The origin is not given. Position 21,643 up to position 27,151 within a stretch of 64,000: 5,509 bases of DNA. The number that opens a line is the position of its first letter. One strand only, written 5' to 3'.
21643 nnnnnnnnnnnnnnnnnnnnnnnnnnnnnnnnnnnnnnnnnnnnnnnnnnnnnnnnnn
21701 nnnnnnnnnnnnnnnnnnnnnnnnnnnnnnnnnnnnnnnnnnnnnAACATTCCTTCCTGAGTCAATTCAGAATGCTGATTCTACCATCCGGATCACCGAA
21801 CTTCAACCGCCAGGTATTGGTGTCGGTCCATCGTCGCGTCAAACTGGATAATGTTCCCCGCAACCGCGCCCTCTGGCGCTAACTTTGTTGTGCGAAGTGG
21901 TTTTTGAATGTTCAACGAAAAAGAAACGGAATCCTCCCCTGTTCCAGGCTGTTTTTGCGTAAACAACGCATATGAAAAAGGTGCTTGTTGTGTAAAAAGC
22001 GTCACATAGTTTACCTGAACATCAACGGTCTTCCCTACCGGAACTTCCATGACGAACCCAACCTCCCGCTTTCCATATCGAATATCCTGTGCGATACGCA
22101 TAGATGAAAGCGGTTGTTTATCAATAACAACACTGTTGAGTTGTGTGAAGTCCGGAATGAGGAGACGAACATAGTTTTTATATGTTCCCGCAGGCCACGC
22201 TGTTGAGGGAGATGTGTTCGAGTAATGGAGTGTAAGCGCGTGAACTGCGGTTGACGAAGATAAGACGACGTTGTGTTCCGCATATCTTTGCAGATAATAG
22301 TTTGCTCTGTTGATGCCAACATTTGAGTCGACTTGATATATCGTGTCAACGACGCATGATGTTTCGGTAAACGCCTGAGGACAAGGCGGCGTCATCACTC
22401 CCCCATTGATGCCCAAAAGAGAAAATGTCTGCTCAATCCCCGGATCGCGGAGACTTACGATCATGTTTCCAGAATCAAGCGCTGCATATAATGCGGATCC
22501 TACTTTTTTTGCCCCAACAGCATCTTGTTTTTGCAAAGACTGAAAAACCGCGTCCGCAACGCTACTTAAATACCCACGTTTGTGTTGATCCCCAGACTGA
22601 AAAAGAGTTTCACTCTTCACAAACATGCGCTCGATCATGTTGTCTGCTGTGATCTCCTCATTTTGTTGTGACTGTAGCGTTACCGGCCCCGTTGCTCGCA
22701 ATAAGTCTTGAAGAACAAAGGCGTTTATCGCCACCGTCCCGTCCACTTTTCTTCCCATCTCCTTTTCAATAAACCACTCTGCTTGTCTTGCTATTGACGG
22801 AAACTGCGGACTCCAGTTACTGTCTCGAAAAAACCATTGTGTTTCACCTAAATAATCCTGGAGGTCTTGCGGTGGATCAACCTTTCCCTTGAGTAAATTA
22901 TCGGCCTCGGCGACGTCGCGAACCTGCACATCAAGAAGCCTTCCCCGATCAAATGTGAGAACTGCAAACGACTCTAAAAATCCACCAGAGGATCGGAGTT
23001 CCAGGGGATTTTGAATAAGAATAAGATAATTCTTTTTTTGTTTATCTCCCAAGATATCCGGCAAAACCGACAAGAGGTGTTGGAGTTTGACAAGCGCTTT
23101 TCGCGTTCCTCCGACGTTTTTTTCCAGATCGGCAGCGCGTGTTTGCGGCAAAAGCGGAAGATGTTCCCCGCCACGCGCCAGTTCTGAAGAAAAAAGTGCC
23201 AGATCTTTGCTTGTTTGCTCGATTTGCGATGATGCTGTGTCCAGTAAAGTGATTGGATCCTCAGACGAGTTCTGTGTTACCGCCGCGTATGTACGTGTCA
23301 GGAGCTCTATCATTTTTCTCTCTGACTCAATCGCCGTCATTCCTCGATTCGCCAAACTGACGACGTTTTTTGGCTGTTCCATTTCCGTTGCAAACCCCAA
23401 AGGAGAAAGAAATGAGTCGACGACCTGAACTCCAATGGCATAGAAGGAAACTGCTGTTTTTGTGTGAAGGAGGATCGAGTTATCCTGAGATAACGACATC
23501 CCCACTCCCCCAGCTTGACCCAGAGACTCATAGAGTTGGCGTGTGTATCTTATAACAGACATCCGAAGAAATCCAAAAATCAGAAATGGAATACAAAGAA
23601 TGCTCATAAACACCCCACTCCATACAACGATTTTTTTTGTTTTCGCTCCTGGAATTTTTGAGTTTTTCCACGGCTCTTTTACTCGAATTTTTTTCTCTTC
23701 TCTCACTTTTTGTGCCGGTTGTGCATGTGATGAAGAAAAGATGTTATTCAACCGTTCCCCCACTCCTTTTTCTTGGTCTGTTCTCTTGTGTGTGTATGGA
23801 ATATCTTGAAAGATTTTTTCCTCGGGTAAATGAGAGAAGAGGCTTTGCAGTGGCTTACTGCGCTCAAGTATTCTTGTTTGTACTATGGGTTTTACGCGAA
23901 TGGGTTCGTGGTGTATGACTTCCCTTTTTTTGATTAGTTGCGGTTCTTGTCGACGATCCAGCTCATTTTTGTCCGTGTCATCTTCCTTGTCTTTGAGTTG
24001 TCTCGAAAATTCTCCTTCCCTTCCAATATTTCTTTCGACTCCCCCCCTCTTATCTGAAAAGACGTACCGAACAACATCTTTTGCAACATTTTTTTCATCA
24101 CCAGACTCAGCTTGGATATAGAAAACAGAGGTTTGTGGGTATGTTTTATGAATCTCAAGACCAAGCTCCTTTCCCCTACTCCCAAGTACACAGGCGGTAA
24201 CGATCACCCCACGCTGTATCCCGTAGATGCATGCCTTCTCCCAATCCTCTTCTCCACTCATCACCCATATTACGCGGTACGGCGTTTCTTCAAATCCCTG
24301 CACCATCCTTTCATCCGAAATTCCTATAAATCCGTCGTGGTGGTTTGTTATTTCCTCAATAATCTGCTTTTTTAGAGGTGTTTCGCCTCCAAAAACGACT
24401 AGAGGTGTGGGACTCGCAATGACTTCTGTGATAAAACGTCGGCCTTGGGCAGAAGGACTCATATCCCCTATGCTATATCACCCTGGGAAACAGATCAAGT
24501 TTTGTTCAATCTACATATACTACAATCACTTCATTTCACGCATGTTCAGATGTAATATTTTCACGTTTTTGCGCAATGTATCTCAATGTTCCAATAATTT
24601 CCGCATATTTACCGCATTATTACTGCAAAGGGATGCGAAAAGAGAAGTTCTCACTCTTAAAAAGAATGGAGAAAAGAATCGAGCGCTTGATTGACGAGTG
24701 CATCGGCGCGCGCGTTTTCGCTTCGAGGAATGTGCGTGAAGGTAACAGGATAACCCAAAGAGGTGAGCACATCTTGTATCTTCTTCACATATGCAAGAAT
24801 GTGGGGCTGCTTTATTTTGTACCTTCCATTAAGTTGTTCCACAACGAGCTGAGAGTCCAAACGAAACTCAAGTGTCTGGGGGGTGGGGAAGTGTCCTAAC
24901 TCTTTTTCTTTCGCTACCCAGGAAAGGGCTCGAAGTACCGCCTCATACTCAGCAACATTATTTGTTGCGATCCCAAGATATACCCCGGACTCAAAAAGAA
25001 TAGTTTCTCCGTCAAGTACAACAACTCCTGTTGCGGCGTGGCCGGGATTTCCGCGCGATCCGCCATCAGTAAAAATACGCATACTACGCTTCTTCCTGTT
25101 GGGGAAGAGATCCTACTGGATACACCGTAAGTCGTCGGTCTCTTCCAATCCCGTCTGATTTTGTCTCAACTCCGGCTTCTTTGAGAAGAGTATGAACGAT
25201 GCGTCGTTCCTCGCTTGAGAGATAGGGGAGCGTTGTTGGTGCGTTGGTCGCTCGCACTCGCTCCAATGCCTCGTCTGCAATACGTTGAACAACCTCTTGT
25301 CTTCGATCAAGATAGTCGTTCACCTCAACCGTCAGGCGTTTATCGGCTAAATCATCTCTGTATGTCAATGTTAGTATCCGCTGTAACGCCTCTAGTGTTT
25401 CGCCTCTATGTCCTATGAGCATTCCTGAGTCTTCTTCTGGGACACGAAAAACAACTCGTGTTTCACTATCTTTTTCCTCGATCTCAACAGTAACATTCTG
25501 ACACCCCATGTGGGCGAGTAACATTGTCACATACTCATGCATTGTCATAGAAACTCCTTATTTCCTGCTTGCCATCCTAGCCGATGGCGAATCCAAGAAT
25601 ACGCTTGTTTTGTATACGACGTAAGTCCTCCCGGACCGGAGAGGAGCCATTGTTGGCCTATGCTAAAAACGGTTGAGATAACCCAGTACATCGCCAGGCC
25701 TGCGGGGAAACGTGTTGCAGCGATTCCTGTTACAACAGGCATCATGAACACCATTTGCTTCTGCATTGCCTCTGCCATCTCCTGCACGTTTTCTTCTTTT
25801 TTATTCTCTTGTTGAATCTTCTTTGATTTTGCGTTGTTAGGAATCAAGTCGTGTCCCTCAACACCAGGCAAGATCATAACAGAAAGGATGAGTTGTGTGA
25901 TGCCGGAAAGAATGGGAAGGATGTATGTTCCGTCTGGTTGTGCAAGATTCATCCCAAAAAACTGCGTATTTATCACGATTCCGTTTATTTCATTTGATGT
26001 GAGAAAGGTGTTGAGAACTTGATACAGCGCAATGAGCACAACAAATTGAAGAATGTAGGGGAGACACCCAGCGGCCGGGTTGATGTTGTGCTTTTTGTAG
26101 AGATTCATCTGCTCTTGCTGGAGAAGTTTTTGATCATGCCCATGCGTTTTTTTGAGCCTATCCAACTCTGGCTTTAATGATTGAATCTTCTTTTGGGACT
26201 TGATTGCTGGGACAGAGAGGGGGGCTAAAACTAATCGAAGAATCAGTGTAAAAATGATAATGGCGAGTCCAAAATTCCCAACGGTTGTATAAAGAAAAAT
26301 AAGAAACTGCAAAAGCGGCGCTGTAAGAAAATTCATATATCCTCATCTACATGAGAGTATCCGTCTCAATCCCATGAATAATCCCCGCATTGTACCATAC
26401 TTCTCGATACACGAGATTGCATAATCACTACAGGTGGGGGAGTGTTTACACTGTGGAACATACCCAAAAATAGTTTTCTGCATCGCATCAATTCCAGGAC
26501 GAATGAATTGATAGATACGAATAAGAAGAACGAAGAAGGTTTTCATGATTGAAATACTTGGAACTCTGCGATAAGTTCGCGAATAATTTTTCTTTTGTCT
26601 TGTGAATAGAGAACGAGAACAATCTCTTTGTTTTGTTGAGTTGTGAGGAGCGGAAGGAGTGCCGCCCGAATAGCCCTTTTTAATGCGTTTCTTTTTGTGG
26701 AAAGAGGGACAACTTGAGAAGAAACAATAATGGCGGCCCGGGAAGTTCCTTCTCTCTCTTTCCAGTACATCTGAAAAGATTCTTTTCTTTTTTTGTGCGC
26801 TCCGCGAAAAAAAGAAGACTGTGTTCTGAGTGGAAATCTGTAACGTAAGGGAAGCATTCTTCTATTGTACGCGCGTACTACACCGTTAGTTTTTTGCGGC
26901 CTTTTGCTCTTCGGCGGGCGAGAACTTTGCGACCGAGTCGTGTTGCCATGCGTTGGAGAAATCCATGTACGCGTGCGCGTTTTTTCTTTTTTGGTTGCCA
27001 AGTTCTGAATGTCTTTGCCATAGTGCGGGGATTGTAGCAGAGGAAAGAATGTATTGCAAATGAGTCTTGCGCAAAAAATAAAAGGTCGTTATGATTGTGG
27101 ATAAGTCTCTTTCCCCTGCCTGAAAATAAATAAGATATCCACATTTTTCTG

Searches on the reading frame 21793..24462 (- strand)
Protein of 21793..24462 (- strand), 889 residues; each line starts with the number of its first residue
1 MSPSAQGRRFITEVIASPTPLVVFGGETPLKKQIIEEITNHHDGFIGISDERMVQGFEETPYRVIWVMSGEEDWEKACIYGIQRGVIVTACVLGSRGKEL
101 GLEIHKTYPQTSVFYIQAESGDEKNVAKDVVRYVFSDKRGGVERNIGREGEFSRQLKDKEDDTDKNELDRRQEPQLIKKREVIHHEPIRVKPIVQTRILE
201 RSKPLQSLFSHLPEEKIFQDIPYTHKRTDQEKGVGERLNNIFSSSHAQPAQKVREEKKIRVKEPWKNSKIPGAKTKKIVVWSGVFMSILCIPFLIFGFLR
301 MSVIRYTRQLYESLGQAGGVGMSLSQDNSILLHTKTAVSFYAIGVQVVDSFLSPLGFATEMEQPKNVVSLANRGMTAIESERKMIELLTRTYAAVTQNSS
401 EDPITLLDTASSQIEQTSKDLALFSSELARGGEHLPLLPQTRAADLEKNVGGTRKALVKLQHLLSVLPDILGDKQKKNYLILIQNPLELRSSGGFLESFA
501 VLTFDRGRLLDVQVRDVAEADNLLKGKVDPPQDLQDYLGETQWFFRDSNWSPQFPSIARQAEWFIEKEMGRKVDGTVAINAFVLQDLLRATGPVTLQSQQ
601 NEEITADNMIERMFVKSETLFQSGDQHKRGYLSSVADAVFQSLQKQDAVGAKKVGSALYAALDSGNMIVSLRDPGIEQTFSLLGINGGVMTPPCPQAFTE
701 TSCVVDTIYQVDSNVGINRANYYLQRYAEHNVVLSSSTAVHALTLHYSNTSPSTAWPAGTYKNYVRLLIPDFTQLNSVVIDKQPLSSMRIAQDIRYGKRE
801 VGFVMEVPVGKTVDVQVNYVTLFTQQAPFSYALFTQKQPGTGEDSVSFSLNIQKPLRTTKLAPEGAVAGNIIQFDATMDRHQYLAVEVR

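Call 8: search_protein_families(library=pfam, proteins=[window:21793-24462:-], max_evalue=0.001)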
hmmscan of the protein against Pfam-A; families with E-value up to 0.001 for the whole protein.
window:21793-24462:- (889 aa): 1 family
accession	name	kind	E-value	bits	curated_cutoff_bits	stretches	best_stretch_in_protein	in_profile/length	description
PF13196.11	DUF4012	-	3.7e-28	99.3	28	1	475-612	2-138/144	Protein of unknown function (DUF4012)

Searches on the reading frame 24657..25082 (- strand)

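Call 65: search_protein_families(library=pfam, proteins=[window:24657-25082:-], max_evalue=0.001)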
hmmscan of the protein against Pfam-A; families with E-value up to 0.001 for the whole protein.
window:24657-25082:- (141 aa): 2 families
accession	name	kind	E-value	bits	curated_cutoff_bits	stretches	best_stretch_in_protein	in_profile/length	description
PF13456.12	RVT_3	-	4.5e-15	56.1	21.6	1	5-133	2-123/123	Reverse transcriptase-like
PF00075.30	RNase_H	-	2.4e-09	38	25.8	1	2-133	5-139/141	RNase H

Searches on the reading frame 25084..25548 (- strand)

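Call 65: search_protein_families(library=pfam, proteins=[window:25084-25548:-], max_evalue=0.001)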
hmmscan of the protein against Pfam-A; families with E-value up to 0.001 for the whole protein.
window:25084-25548:- (154 aa): 2 families
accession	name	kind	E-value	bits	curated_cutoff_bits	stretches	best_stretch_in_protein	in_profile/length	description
PF01424.28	R3H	-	2.9e-15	56.5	26.8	1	86-144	2-60/60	R3H domain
PF13083.13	KH_KhpA-B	-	1.4e-11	44.6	32.1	1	5-74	6-71/73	KhpA/KhpB, KH domain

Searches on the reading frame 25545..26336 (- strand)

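Call 8: search_protein_families(library=pfam, proteins=[window:25545-26336:-], max_evalue=0.001)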
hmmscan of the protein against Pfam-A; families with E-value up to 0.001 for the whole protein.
window:25545-26336:- (263 aa): 1 family
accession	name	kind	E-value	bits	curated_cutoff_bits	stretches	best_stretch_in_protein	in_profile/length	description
PF02096.25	60KD_IMP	-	5.7e-49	166.7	35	1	22-232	1-161/163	60Kd inner membrane protein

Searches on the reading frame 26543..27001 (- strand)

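Call 65: search_protein_families(library=pfam, proteins=[window:26543-27001:-], max_evalue=0.001)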
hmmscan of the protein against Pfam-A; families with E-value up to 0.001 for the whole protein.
window:26543-27001:- (152 aa): 1 family
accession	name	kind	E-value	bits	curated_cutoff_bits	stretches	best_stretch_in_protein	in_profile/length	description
PF00825.24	Ribonuclease_P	-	5.1e-08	33.4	22.3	1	64-131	16-85/109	Ribonuclease P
